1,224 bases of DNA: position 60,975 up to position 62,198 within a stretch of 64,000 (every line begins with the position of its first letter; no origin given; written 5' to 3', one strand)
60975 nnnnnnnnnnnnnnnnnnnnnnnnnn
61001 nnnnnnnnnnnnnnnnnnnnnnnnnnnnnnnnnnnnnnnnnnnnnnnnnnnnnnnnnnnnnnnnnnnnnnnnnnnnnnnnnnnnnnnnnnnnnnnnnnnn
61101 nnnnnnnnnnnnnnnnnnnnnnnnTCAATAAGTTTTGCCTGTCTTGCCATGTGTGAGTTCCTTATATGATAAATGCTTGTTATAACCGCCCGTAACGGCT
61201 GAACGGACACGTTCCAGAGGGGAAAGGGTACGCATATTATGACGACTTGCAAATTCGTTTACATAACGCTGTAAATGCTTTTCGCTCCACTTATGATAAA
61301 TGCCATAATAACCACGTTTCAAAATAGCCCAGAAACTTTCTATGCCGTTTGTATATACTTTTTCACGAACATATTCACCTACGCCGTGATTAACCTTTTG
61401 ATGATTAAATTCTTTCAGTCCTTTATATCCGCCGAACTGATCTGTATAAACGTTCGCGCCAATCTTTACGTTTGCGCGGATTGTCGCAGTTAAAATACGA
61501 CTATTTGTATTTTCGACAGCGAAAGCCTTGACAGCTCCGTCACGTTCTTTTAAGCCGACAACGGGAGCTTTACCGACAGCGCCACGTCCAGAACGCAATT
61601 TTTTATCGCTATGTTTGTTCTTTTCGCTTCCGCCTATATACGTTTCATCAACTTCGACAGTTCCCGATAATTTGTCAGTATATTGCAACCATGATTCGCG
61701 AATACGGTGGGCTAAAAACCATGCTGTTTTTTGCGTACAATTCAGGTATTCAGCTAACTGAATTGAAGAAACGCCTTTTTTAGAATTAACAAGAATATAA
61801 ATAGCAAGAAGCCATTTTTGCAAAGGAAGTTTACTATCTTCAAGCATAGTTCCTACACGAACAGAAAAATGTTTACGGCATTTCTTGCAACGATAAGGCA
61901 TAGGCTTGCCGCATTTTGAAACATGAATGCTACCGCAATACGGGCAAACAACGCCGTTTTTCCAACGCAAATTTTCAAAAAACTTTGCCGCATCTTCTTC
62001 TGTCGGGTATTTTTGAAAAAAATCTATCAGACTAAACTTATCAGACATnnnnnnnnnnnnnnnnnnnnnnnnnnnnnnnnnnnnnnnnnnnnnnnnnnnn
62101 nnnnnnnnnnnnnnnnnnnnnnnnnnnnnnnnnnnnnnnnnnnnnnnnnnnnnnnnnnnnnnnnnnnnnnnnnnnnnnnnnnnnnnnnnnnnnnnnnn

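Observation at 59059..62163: IS1595-family transposon with exact ends and 8-bp TSD, carrying a four-gene passenger operon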

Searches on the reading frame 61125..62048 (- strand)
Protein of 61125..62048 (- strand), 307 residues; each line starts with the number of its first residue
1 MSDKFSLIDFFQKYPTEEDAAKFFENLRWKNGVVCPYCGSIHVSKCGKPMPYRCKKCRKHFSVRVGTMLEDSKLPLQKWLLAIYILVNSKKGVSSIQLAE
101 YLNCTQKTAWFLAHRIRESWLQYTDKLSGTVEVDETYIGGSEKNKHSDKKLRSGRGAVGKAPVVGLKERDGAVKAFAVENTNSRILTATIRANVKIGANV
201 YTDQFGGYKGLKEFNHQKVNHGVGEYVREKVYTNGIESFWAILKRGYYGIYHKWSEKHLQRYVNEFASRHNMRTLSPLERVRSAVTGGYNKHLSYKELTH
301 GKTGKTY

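Call 6: search_protein_families(library=pfam, proteins=[window:61125-62048:-], max_evalue=0.01)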
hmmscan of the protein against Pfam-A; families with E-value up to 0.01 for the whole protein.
window:61125-62048:- (307 aa): 3 families
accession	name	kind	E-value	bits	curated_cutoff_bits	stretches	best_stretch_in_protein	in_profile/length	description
PF12762.13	DDE_Tnp_IS1595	-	2.8e-40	138.3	27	1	126-271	1-153/153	ISXO2-like transposase domain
PF12760.12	Zn_ribbon_IS1595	-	8.5e-12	45.3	25.4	1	15-60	1-46/46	Transposase zinc-ribbon domain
PF09723.15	Zn_ribbon_8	-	0.00096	19.6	34.4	0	52-71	6-24/41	Zinc ribbon domain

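Call 8: find_encoding_contigs(protein=window:61125-62048:-, flank=6000, max_places=10)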
Protein window:61125-62048:- (307 aa): 5 contigs read that carry it; 3 places shown.
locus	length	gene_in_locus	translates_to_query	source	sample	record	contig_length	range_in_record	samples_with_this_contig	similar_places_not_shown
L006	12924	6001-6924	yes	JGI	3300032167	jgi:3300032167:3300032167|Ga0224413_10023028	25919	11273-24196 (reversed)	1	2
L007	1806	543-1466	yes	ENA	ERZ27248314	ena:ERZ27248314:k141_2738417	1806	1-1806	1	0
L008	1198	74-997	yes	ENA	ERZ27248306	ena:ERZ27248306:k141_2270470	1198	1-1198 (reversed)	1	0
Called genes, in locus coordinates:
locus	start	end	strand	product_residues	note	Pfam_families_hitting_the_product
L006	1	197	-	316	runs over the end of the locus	PF02606:LpxK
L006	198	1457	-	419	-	PF04413:Glycos_transf_N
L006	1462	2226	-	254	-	PF04028:DUF374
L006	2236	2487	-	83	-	PF01052:FliMN_C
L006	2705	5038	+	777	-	PF02190:LON_substr_bdg, PF08298:AAA_PrkA (weak), PF00004:AAA, PF07728:AAA_5, PF22667:Lon_lid, PF05362:Lon_C, PF13541:ChlI (weak)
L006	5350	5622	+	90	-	PF00216:Bac_DNA_binding, PF18291:HU-HIG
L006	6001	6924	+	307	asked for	PF12760:Zn_ribbon_IS1595, PF12762:DDE_Tnp_IS1595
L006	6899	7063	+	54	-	-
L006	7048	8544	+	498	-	PF13847:Methyltransf_31 (faint), PF01555:N6_N4_Mtase, PF04471:Mrr_cat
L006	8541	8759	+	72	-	-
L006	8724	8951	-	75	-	-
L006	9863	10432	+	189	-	-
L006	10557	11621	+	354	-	PF13524:Glyco_trans_1_2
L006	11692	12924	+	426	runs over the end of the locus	PF13406:SLT_2, PF01471:PG_binding_1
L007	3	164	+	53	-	?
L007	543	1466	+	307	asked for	PF12760:Zn_ribbon_IS1595, PF12762:DDE_Tnp_IS1595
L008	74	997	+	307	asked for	PF12760:Zn_ribbon_IS1595, PF12762:DDE_Tnp_IS1595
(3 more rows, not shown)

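Call 13: find_homologous_proteins(query=window:61125-62048:-, max_evalue=1e-30)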
Query window:61125-62048:- (307 aa): 7955 proteins with E <= 1e-30 among 8000 candidates; the best 120 are listed.
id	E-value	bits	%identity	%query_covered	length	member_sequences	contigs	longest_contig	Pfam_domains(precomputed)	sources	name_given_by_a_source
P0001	5.0e-209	711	100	100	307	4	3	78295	PF12760.13,PF12762.14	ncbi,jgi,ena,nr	ncbi:MAG: IS1595 family transposase [Alphaproteobacteria bacterium]|nr:IS1595 family transposase [Al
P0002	1.7e-143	496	71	98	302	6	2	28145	PF12760.13,PF12762.14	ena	-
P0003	2.5e-143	495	71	98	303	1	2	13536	PF12760.13,PF12762.14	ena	-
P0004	7.5e-143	494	70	98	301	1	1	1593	PF12760.13,PF12762.14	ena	-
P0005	3.0e-142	492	70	98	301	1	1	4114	PF12760.13,PF12762.14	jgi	jgi:transposase-like protein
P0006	1.4e-141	489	68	98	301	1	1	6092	PF12760.13,PF12762.14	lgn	-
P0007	1.3e-140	486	68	99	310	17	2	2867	PF12760.13,PF12762.14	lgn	-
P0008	4.9e-140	484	67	99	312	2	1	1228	PF12760.13,PF12762.14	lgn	-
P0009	9.2e-140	483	69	98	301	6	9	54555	PF12760.13,PF12762.14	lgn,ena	-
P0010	1.4e-139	483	67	99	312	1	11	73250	PF12760.13,PF12762.14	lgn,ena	-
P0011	1.4e-139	483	67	99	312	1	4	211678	PF12760.13,PF12762.14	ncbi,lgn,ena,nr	ncbi:MAG: IS1595 family transposase [Fibrobacteraceae bacterium]|nr:IS1595 family transposase [Fibro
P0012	2.8e-139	482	67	99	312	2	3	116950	PF12760.13,PF12762.14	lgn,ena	-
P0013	4.2e-139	481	68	98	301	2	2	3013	PF12760.13,PF12762.14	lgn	-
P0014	1.2e-138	480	66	99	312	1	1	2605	PF12760.13,PF12762.14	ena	-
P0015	2.8e-138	478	67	98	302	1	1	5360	PF12760.13,PF12762.14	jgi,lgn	jgi:transposase-like protein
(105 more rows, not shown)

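Call 15: find_encoding_contigs(protein=P0002, flank=6000, max_places=4)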
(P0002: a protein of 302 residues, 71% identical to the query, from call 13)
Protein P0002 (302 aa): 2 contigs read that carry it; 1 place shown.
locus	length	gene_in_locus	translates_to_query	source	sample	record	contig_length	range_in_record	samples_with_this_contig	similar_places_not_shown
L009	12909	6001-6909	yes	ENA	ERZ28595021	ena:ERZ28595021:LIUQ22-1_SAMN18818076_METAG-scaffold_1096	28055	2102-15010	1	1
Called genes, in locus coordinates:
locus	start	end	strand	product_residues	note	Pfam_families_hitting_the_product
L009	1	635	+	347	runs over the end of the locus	-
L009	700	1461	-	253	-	PF08032:SpoU_sub_bind, PF00588:SpoU_methylase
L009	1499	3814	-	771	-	PF17876:CSD2, PF00773:RNB, PF00575:S1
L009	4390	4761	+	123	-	-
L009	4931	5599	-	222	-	PF18135:Type_ISP_C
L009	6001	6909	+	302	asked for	PF12760:Zn_ribbon_IS1595, PF12762:DDE_Tnp_IS1595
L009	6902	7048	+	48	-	-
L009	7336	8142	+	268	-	PF13651:EcoRI_methylase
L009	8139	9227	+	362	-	PF03235:GmrSD_N, PF01844:HNH, PF14279:HNH_5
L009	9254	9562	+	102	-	-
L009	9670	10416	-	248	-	-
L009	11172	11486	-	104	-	-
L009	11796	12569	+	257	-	-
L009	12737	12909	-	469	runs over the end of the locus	PF03193:RsgA_GTPase (faint), PF13481:AAA_25 (faint), PF00005:ABC_tran, PF13166:AAA_13 (faint), PF00005:ABC_tran, PF02463:SMC_N, PF13401:AAA_22 (weak), PF13304:AAA_21, +4 more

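Call 16: find_encoding_contigs(protein=P0003, flank=6000, max_places=4)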
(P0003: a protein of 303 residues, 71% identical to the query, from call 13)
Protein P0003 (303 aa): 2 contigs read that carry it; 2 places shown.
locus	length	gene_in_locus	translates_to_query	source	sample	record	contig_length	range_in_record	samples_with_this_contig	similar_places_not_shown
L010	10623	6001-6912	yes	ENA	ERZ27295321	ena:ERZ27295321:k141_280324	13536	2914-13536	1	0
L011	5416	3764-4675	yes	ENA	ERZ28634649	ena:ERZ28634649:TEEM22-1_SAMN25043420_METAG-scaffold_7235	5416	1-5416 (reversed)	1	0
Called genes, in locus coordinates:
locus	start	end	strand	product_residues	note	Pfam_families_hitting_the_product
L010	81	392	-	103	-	-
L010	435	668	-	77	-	-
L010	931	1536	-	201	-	-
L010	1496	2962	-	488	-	PF05136:Phage_portal_2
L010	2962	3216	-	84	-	-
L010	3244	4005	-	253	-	PF13643:DUF4145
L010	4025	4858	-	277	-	PF13649:Methyltransf_25 (weak), PF20454:GpA_nuclease (weak)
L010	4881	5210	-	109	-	PF02452:PemK_toxin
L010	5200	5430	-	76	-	-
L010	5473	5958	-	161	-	-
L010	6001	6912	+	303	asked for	PF12760:Zn_ribbon_IS1595, PF12762:DDE_Tnp_IS1595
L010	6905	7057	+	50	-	-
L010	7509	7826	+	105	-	-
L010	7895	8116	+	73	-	-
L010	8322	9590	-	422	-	-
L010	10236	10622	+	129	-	?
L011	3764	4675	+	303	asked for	PF12760:Zn_ribbon_IS1595, PF12762:DDE_Tnp_IS1595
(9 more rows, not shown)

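Call 17: find_encoding_contigs(protein=P0009, flank=6000, max_places=8)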
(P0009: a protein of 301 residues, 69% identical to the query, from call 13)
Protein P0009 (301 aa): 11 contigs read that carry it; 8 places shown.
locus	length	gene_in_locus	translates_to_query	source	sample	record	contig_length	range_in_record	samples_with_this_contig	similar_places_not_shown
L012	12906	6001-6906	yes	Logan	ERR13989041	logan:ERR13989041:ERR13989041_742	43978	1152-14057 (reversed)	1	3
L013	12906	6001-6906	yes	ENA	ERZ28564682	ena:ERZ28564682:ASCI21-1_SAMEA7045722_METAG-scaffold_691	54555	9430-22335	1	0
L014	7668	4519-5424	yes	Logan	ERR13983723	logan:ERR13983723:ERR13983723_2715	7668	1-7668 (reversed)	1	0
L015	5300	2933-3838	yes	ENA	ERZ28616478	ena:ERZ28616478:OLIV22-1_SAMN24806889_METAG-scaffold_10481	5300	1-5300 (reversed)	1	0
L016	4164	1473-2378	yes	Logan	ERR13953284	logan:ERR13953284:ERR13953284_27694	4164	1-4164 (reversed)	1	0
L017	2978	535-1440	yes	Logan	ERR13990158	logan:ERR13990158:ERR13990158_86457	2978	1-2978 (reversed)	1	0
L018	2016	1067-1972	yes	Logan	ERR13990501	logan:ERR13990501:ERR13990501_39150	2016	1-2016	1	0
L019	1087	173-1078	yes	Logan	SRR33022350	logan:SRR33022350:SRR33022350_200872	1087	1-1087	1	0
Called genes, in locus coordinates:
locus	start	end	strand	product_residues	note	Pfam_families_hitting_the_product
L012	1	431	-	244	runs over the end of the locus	PF00578:AhpC-TSA, PF08534:Redoxin, PF10417:1-cysPrx_C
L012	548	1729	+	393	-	PF00999:Na_H_Exchanger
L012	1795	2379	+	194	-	PF00300:His_Phos_1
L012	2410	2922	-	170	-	PF04191:PEMT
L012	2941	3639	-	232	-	PF01613:Flavin_Reduct, PF00301:Rubredoxin, PF21349:RUBY_RBDX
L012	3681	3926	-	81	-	PF04102:SlyX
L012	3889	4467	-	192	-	PF13302:Acetyltransf_3, PF00583:Acetyltransf_1, PF13420:Acetyltransf_4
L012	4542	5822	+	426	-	PF07969:Amidohydro_3 (faint), PF01979:Amidohydro_1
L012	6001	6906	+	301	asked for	PF12760:Zn_ribbon_IS1595, PF12762:DDE_Tnp_IS1595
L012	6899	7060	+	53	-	-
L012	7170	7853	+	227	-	-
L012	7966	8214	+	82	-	-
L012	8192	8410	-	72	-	-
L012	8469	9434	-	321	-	PF05448:AXE1 (faint), PF12740:PETase (weak), PF02129:Peptidase_S15, PF01738:DLH (faint), PF00326:Peptidase_S9 (faint)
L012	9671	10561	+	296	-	PF00126:HTH_1, PF03466:LysR_substrate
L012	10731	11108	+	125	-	-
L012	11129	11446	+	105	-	-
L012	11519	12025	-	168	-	-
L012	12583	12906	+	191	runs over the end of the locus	-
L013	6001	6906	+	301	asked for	PF12760:Zn_ribbon_IS1595, PF12762:DDE_Tnp_IS1595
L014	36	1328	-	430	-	PF00275:EPSP_synthase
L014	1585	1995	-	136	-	-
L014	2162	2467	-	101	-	-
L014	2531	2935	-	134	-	-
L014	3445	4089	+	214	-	-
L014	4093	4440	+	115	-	PF08378:NERD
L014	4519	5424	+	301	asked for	PF12760:Zn_ribbon_IS1595, PF12762:DDE_Tnp_IS1595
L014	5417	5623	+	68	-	-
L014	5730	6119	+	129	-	PF13248:Zn_ribbon_3 (faint)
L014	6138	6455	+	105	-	PF13240:Zn_Ribbon_1 (weak), PF05154:TM2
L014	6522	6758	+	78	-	-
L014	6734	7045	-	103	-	-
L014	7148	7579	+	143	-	PF01396:Zn_ribbon_Top1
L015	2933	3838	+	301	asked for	PF12760:Zn_ribbon_IS1595, PF12762:DDE_Tnp_IS1595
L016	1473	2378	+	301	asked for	PF12760:Zn_ribbon_IS1595, PF12762:DDE_Tnp_IS1595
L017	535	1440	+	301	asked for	PF12760:Zn_ribbon_IS1595, PF12762:DDE_Tnp_IS1595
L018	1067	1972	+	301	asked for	PF12760:Zn_ribbon_IS1595, PF12762:DDE_Tnp_IS1595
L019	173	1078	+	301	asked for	PF12760:Zn_ribbon_IS1595, PF12762:DDE_Tnp_IS1595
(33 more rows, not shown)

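Call 23: search_dna_similar(query=window:61125-62048:-, collection=plasmids, mode=protein, max_rows=25)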
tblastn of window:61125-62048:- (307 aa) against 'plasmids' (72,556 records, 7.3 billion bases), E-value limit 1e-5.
Records with a match: 540; places in all: 756; records where one place covers at least 80% of the query: 325.
Best place of each record, by identity: <60% 540.
By first word of the organism name: Pseudosulfitobacter 68; Sinorhizobium 46; Ralstonia 30; Acinetobacter 29; Rhizobium 19; Xanthomonas 18; Aeromonas 18; Mesorhizobium 14; Haloarcula 11; Chondrinema 11; and 121 more.
By predicted mobility (MOB-suite, as given by PLSDB): non-mobilizable 263; conjugative 183; mobilizable 94.
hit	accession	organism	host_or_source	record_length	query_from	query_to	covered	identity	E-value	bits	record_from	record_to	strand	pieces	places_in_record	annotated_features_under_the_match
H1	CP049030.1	Rhodobacteraceae bacterium SC52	Apostichopus japonicus,pure ...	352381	6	285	91%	50.9%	9e-88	293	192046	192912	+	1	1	none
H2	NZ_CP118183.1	Entomospira culicis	Culex pipiens,cell culture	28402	1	301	98%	44.9%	4e-80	271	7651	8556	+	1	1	IS1595 family transposase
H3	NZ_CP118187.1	Entomospira culicis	Culex pipiens,cell culture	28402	1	301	98%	44.9%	4e-80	271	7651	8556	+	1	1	IS1595 family transposase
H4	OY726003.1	Phocaeicola massiliensis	-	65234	6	272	87%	46.5%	4e-66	231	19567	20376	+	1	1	record has no annotation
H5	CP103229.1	Bacteroides faecis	Homo sapiens,cell culture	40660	6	291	93%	42.7%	5e-63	222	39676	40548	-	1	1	IS1595 family transposase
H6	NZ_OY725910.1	Bacteroides finegoldii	-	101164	6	276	88%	44.6%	5e-63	222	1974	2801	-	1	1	none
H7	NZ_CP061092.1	Roseomonas marmotae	Marmota himalayana,pure culture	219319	14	297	93%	42.1%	9e-59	209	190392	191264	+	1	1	IS1595 family transposase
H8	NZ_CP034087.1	Methylocystis rosea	cell culture,groundwater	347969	6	298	95%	40.6%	4e-65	228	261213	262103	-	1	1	IS1595 family transposase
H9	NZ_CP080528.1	Mesorhizobium sp. AR07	Oxytropis sp.,Cell culture,root nodule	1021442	17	296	91%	38.2%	1e-49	183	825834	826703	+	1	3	record has no annotation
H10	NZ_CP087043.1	Pseudosulfitobacter pseudonitzschiae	Mediolabrus comicus,The surface ...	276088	5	297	95%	35.7%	1e-46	175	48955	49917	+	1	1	IS1595 family transposase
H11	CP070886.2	Pseudosulfitobacter pseudonitzschiae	Skeletonema costatum,The surface ...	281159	5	297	95%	35.7%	1e-46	175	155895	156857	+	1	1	IS1595 family transposase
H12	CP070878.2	Pseudosulfitobacter pseudonitzschiae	Skeletonema costatum,The surface ...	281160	5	297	95%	35.7%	1e-46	175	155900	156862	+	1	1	IS1595 family transposase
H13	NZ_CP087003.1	Pseudosulfitobacter pseudonitzschiae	Skeletonema costatum,The surface ...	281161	5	297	95%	35.7%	1e-46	175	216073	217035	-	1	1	IS1595 family transposase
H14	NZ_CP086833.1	Pseudosulfitobacter pseudonitzschiae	Trieres chinensis,The surface seawater ...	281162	5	297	95%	35.7%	1e-46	175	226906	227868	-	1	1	IS1595 family transposase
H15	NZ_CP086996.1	Pseudosulfitobacter pseudonitzschiae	Skeletonema costatum,The surface ...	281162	5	297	95%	35.7%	1e-46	175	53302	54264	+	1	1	IS1595 family transposase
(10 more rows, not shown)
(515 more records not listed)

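Call 24: find_related_loci(query=window:61125-62048:-, collection=genome_contigs, flank=7000)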
Query window:61125-62048:- (307 aa) in genome_contigs; peptide patterns used: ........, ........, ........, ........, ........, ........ (x = any residue, [..] = any of these).
127 stretches matched a pattern; 39 encode a relative of the query (tblastn E <= 1e-3); 39 distinct loci.
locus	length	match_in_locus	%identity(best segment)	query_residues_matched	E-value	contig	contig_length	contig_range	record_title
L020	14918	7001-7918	67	3-305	5e-144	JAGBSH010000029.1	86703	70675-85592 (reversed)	MAG: Fibrobacteraceae bacterium isolate RGIG9401 Yak_Cecum-1__c1056763, whole genome shotgun sequence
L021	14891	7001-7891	52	5-298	9e-101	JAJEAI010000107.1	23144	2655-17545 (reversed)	MAG: Candidatus Binatia bacterium isolate jk18x7bins.45 k141_2902496, whole genome shotgun sequence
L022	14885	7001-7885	53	5-298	8e-97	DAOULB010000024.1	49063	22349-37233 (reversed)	MAG TPA_asm: Dehalococcoidia bacterium isolate S8_378 203939, whole genome shotgun sequence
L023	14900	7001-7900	48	3-299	3e-96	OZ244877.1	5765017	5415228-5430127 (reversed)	MAG: Caldilineaceae bacterium isolate 0e9cf59c-3ae2-4fcc-b9d8-336f82ec9d6e genome assembly, chromosome: 1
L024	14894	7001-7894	51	3-298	8e-96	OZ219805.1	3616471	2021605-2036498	MAG: Dehalococcoidia bacterium isolate c58c6e01-4a6e-4794-97be-e35f15c585e3 genome assembly, chromosome: 3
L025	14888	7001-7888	51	5-298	2e-95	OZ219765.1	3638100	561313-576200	MAG: Dehalococcoidia bacterium isolate 2efd49d1-a845-418d-b650-c606456da4a2 genome assembly, chromosome: 2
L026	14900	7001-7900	50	1-299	2e-93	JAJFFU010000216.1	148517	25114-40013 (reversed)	MAG: Parvularculaceae bacterium isolate OFTM115 OFTM115_215, whole genome shotgun sequence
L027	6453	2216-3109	48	5-298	2e-92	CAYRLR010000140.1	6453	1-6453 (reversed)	MAG TPA_asm: uncultured Anderseniella sp. isolate binchicken_co47_128 genome assembly, contig: NODE_9817_length_6453_cov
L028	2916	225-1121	49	5-299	3e-94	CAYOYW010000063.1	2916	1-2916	MAG TPA_asm: uncultured Candidatus Saccharibacteria bacterium isolate SRP257259_co1_256 genome assembly, contig: NODE_67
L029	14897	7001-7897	49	5-298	3e-89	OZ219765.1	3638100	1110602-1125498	MAG: Dehalococcoidia bacterium isolate 2efd49d1-a845-418d-b650-c606456da4a2 genome assembly, chromosome: 2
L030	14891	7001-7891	46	5-298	2e-87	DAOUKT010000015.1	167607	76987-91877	MAG TPA_asm: Dehalococcoidia bacterium isolate S7_359 k113_4306820, whole genome shotgun sequence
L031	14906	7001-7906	51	8-297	2e-87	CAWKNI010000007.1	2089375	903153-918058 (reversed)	MAG: uncultured delta proteobacterium isolate MFD01231.bin.1.87 genome assembly, contig: contig_69, whole genome shotgun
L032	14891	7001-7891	47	5-298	5e-87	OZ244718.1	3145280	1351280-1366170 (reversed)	MAG: Dehalococcoidia bacterium isolate 64a180b2-7017-4824-b5be-e5f766f304e8 genome assembly, chromosome: 1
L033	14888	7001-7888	47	6-298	1e-85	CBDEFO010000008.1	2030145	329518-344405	MAG: Candidatus Latescibacterota bacterium isolate a4066e80-b4ac-45ed-9db6-0889b3e81570 genome assembly, contig: contig_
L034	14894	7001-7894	47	5-298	5e-85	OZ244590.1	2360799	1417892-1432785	MAG: Spirochaetia bacterium isolate 705df54a-ddaa-426a-8d3a-ad0adee4af1d genome assembly, chromosome: 1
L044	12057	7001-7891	45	6-298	2e-80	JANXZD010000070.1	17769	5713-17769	MAG: Bacteroidetes bacterium isolate GL140_4_metabat_238_sub GL140_4_k141_2881669, whole genome shotgun sequence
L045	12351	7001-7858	44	5-290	3e-80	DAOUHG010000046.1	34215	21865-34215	MAG TPA_asm: Dehalococcoidia bacterium isolate S1_7 k129_354992, whole genome shotgun sequence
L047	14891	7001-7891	42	5-299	4e-78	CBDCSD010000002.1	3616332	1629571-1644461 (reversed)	MAG: Caldilineaceae bacterium isolate c8244fc0-ec89-46dc-8875-79b2ccc2d134 genome assembly, contig: contig_2, whole geno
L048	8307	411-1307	46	5-299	4e-77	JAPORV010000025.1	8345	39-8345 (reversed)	MAG: Aestuariivita sp. isolate CAR1_bin_7 NODE_2728_length_8345_cov_26.514, whole genome shotgun sequence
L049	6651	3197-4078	44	6-298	6e-75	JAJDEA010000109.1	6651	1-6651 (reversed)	MAG: Phycisphaerae bacterium isolate OFTM303 OFTM303_108, whole genome shotgun sequence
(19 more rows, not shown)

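Call 29: search_protein_families(library=ncbifam, proteins=[window:61125-62048:-], max_evalue=0.01)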
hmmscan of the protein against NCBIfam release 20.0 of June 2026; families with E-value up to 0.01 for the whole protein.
window:61125-62048:- (307 aa): 3 families
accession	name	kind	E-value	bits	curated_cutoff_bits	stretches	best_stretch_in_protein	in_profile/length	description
NF033547.1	transpos_IS1595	equivalog_domain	6.1e-56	189.7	75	1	72-273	2-215/215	IS1595 family transposase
NF033558.1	transpos_IS1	equivalog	0.00018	21.5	100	1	35-210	1-165/199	IS1 family transposase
NF050000.1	IS1_IS1595_Zn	domain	0.0071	16.9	28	1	35-62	1-32/34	IS1/IS1595 family N-terminal zinc-binding domain-containing protein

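Call 51: list_cluster_members(proteins=[P0001, P0121])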
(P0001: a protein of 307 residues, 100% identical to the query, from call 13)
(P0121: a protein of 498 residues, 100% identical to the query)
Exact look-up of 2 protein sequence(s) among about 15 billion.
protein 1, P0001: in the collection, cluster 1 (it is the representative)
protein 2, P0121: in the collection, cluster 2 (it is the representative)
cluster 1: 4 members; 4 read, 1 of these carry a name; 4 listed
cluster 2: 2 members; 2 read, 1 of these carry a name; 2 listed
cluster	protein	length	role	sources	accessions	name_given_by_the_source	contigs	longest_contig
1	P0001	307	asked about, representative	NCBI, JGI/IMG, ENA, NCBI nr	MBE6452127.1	MAG: IS1595 family transposase [Alphaproteobacteria bacterium] | IS1595 family transposase [Alphaproteobacteria bacterium]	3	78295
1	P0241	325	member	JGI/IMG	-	-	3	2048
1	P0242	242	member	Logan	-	-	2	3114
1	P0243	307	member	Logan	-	-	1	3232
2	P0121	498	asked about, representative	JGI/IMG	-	-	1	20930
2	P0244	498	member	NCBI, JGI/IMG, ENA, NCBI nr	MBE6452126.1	MAG: hypothetical protein E7012_01365 [Alphaproteobacteria bacterium] | hypothetical protein [Alphaproteobacteria bacterium]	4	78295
